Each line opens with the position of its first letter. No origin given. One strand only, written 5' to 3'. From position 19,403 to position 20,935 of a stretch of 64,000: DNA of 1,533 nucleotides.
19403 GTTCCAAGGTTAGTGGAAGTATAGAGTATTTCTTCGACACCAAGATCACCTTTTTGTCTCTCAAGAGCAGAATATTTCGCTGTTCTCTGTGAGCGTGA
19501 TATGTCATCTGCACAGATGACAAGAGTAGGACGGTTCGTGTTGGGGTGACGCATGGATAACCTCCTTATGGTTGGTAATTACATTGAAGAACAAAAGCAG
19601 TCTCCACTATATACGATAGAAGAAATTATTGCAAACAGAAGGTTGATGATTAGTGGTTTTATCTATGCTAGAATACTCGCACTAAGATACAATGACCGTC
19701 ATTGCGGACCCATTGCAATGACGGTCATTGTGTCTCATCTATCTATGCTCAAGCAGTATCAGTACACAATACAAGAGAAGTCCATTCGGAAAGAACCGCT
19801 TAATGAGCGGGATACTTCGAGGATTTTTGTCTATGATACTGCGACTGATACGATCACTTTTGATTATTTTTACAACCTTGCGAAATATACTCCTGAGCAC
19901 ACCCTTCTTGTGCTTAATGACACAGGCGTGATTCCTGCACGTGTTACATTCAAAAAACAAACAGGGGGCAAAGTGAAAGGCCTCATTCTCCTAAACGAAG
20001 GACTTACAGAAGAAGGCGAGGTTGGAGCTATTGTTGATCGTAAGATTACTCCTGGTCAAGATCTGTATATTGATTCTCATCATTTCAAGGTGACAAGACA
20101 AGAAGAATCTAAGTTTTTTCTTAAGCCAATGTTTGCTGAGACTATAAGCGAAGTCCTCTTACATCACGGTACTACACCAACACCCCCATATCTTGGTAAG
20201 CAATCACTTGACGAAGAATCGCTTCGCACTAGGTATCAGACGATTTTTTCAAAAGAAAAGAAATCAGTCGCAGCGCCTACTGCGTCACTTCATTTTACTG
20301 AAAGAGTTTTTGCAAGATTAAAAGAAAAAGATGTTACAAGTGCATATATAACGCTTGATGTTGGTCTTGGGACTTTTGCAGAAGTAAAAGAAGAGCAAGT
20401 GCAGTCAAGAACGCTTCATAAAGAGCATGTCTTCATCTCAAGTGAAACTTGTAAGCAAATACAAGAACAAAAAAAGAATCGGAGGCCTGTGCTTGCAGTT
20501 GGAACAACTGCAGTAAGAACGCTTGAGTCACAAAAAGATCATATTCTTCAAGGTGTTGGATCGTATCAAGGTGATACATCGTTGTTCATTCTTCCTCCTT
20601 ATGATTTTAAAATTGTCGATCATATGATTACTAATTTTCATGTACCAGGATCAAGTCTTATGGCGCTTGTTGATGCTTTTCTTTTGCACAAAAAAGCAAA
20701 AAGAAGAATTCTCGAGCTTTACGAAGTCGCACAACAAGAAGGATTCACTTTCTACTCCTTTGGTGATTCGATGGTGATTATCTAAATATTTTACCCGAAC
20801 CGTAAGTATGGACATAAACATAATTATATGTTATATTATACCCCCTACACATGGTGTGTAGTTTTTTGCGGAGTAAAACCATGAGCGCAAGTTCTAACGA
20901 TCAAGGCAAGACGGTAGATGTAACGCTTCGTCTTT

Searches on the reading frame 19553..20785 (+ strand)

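Call 77: search_protein_families(library=pfam, proteins=[window:19553-20785:+], max_evalue=0.00001)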
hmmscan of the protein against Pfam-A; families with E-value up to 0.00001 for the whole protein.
window:19553-20785:+ (410 aa): 1 family
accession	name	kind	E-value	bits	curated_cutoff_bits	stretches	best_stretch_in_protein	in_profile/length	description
PF02547.20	Queuosine_synth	-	3.2e-95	319.4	25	1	66-409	1-322/322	Queuosine biosynthesis protein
